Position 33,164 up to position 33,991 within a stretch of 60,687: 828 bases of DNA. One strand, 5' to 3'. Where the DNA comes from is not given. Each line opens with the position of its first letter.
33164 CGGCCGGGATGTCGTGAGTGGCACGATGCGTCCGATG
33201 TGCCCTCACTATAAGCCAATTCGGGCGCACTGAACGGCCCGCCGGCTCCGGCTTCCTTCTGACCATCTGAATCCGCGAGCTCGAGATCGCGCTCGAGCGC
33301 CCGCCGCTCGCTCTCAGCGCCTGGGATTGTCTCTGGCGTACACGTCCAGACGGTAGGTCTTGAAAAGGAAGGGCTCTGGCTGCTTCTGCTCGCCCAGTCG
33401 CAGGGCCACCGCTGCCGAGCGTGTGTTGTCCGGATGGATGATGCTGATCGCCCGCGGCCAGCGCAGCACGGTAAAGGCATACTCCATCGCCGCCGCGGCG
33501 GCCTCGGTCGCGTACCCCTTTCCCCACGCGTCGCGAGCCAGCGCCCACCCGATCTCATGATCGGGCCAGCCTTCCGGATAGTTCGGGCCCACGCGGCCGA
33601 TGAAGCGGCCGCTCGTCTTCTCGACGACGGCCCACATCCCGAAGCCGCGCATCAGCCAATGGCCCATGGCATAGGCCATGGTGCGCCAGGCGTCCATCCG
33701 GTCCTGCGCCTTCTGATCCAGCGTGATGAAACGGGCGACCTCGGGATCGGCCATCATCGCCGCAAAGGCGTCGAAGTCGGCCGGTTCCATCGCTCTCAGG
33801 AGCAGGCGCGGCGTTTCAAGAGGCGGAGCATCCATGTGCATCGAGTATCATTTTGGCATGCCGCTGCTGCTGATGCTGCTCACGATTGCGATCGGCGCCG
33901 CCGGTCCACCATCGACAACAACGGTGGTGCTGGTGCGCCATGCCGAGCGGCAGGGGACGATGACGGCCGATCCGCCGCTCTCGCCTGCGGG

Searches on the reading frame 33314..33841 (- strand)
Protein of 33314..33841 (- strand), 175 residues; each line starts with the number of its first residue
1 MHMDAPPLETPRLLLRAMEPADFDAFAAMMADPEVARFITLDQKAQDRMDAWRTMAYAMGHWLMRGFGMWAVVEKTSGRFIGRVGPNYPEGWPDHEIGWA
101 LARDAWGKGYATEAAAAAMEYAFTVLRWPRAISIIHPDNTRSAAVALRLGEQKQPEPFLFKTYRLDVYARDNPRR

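Call 5: search_protein_families(library=pfam, proteins=[window:33314-33841:-], max_evalue=0.01)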
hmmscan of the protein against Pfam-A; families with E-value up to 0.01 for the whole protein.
window:33314-33841:- (175 aa): 2 families
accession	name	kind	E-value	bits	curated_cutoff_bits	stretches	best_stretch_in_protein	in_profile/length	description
PF13302.13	Acetyltransf_3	-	5e-38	131.3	25.4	1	12-150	1-136/138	Acetyltransferase (GNAT) domain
PF00583.31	Acetyltransf_1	-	6e-07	30.2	20.7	1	61-150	26-115/116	Acetyltransferase (GNAT) family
